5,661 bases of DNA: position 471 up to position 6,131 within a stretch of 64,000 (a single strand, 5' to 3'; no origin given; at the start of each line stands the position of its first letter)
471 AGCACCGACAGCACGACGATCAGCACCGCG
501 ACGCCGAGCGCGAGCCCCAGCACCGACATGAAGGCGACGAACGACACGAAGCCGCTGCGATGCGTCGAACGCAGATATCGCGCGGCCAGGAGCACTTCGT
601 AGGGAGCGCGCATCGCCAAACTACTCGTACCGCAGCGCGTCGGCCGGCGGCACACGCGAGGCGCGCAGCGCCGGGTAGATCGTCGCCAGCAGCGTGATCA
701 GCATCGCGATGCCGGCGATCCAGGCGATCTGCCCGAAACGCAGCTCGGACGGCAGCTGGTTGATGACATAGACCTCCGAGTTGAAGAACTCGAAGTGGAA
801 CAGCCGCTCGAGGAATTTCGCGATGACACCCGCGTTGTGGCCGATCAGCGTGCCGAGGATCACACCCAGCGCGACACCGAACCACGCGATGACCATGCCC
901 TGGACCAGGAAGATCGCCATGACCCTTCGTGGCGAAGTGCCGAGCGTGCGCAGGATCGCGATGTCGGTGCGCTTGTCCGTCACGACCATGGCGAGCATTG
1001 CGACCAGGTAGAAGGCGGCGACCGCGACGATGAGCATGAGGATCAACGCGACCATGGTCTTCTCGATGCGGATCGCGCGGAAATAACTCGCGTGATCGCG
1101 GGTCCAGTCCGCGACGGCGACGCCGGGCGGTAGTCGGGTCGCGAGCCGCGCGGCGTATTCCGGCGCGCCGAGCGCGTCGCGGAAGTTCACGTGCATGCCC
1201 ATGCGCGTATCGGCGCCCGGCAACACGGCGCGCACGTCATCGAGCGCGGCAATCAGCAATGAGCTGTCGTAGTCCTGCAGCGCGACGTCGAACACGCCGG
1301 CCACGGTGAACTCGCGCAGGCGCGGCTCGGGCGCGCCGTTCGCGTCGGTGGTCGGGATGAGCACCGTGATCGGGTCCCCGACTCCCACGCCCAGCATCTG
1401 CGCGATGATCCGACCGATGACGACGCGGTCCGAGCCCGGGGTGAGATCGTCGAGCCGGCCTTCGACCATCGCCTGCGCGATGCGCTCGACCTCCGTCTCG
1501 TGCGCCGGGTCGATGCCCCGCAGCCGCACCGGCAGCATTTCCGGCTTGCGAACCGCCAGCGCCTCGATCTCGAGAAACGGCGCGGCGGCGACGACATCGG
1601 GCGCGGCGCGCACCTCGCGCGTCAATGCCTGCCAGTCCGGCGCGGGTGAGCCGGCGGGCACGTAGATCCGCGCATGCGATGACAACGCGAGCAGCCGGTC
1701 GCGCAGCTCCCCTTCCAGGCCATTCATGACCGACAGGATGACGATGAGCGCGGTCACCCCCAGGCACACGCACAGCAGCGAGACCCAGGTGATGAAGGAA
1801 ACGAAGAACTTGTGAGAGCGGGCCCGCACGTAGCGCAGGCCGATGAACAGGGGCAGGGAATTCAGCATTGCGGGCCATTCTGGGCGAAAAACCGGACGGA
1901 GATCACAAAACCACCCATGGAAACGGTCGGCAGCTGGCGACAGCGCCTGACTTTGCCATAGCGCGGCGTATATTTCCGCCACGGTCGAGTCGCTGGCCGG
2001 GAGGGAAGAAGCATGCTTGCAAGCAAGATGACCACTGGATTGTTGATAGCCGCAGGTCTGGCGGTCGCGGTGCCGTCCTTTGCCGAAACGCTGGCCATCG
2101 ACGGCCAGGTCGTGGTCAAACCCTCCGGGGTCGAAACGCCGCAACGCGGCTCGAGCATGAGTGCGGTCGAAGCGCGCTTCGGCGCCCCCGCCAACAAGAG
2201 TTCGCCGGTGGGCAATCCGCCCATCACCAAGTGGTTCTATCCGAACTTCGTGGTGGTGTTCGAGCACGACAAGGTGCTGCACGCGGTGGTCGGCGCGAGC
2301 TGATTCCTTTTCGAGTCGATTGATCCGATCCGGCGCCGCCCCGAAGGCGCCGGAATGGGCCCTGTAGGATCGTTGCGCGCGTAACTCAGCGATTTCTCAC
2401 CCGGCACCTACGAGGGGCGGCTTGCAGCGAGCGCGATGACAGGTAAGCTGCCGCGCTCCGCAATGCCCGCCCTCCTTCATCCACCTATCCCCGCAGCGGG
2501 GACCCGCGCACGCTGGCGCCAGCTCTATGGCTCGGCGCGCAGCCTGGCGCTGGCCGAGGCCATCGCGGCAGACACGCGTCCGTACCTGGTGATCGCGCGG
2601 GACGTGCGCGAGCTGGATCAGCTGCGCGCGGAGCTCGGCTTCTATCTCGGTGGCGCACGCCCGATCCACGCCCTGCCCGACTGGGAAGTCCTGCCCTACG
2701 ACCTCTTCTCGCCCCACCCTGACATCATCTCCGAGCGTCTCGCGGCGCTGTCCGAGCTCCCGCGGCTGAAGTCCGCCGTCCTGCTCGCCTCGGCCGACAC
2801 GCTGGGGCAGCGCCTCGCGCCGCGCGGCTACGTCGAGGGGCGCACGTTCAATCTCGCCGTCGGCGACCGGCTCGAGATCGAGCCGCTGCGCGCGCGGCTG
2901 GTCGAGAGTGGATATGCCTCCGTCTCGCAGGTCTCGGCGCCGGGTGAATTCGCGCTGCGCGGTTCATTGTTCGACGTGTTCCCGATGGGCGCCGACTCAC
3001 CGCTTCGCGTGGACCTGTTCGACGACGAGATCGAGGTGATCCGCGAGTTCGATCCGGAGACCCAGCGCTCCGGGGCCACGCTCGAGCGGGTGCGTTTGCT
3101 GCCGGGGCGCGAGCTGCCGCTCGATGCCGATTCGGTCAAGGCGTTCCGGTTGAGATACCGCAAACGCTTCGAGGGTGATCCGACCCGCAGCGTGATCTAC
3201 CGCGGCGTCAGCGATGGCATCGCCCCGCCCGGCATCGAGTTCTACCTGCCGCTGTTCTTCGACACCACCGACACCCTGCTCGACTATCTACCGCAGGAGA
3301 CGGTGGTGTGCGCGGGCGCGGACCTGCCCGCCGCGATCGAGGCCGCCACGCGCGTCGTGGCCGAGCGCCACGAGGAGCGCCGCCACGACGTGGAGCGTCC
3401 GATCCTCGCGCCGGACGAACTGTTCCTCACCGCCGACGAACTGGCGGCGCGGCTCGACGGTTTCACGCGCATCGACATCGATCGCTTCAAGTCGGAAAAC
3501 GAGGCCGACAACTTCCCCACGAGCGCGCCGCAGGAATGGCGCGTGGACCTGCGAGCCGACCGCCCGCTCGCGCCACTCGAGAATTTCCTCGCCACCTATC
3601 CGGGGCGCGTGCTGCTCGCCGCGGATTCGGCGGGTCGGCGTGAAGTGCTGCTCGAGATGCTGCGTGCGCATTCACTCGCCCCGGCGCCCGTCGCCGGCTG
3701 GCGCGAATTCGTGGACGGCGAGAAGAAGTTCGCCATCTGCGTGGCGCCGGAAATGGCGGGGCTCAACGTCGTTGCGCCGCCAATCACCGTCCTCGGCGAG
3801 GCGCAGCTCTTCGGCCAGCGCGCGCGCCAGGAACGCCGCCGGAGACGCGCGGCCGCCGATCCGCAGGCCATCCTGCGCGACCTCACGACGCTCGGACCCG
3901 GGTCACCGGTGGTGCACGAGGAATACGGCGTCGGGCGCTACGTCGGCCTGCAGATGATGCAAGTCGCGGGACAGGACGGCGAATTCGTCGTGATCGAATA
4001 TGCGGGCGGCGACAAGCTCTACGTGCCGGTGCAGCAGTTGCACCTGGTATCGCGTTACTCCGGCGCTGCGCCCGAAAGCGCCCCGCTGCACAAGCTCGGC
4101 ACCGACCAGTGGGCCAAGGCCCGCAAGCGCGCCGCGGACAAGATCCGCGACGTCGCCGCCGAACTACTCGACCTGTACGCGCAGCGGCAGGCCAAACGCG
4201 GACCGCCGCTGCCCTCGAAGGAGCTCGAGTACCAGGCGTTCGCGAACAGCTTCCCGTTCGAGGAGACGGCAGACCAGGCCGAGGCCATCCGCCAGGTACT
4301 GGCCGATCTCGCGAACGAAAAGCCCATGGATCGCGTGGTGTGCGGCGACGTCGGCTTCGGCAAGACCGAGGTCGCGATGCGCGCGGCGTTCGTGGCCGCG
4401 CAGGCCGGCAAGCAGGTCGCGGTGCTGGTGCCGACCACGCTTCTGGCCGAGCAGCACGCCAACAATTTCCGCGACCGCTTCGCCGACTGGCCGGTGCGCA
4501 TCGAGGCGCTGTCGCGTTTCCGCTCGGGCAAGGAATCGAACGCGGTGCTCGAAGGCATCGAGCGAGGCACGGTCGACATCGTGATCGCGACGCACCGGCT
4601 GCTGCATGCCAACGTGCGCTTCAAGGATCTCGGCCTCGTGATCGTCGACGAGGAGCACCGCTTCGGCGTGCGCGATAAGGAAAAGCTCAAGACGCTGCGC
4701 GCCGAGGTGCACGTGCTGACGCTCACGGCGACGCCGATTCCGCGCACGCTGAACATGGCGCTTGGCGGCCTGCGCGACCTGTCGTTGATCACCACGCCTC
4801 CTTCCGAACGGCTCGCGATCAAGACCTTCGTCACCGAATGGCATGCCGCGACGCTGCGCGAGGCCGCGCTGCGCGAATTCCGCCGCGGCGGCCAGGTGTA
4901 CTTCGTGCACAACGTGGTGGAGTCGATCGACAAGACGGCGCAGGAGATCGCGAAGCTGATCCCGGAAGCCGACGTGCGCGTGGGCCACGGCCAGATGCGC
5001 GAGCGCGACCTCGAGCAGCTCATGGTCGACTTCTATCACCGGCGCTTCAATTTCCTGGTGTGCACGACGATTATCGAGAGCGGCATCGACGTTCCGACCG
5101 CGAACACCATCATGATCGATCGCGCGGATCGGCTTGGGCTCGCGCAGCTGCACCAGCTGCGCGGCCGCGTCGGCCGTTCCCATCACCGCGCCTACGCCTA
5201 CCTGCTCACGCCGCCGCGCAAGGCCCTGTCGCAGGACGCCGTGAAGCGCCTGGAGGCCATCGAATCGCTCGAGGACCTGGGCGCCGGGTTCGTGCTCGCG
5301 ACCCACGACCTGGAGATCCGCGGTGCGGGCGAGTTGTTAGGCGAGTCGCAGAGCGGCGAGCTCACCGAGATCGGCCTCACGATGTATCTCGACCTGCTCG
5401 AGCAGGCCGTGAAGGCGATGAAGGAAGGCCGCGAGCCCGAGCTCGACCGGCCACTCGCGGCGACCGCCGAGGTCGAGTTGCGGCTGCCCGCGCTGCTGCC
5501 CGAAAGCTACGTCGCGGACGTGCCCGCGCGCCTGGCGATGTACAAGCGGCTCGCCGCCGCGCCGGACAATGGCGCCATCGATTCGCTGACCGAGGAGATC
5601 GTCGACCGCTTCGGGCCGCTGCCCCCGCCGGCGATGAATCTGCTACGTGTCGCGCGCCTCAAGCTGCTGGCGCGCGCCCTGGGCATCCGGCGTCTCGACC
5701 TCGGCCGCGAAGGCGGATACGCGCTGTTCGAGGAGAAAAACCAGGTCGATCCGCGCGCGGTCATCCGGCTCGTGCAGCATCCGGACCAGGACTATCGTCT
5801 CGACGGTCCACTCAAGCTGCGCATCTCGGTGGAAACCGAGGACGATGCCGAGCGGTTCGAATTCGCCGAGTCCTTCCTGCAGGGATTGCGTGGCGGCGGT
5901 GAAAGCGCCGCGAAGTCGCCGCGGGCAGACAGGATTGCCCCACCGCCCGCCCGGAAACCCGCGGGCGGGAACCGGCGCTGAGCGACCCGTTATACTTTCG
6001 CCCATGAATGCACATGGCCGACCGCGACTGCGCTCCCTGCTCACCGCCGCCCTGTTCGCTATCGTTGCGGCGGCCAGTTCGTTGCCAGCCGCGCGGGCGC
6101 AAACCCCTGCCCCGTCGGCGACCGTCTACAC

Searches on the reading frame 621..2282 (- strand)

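Call 14: search_protein_families(library=pfam, proteins=[window:621-2282:-], max_evalue=0.00001)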
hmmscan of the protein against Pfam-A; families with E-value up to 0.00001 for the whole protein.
window:621-2282:- (553 aa): 2 families
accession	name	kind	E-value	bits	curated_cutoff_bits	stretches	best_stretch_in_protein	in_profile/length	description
PF12704.14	MacB_PCD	-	3.1e-17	64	27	1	165-389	1-196/207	MacB-like periplasmic core domain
PF02687.27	FtsX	-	4.6e-13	49.7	25.5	1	413-546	2-120/120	FtsX-like permease C-terminal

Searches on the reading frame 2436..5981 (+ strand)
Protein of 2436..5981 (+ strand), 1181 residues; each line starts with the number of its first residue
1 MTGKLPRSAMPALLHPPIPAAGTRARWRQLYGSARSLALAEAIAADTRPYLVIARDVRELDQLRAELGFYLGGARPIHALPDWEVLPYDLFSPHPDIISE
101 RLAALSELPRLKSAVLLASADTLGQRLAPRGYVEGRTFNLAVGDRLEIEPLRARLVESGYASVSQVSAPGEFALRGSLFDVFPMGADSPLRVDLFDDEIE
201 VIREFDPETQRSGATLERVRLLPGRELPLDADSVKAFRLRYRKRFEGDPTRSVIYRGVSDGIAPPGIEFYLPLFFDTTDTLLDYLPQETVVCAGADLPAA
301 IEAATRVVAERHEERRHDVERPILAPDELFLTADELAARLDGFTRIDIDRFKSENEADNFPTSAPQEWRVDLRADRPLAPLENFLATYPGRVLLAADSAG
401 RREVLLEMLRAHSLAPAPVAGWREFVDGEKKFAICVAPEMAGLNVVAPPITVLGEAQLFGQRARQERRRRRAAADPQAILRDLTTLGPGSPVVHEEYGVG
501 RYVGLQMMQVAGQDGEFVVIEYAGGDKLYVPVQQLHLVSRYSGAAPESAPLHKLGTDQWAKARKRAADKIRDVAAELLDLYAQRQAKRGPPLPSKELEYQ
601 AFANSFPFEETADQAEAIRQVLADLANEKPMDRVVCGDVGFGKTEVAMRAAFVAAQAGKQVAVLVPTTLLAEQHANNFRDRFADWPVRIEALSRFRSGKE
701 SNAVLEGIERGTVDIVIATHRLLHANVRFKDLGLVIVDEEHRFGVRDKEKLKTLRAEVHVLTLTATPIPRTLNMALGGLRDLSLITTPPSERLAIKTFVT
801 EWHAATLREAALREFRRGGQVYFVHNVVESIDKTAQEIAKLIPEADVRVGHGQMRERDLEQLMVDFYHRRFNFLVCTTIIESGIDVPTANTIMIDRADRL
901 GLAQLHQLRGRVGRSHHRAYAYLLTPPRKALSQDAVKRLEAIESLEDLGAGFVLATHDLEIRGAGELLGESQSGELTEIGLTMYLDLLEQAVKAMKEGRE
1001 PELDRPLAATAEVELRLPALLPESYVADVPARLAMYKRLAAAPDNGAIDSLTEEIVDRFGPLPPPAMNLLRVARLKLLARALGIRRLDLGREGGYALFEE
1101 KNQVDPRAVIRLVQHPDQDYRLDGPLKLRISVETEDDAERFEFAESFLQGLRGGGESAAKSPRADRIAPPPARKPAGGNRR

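Call 14: search_protein_families(library=pfam, proteins=[window:2436-5981:+], max_evalue=0.00001)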
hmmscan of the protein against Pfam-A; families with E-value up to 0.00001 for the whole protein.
window:2436-5981:+ (1181 aa): 7 families
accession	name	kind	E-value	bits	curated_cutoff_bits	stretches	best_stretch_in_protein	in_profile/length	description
PF00270.35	DEAD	-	1.3e-26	93.7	26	1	611-773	1-165/167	DEAD/DEAH box helicase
PF03461.20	TRCF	-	6.6e-26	90.9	25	1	1015-1107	1-93/95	TRCF domain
PF17757.6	UvrB_inter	-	7e-24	84.2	22.9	1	139-226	2-90/91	UvrB interaction domain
PF02559.22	CarD_TRCF_RID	-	1.5e-18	67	23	1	487-542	2-57/57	CarD-like/TRCF RID domain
PF00271.37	Helicase_C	-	1.8e-17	64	23.5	1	812-915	10-109/110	Helicase conserved C-terminal domain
PF21132.2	MFD_D3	-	5.5e-17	61.9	21.8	1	384-458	1-73/73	MFD, D3 domain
PF04851.21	ResIII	-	2.1e-13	50.9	22.5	1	612-767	6-162/164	Type III restriction enzyme, res subunit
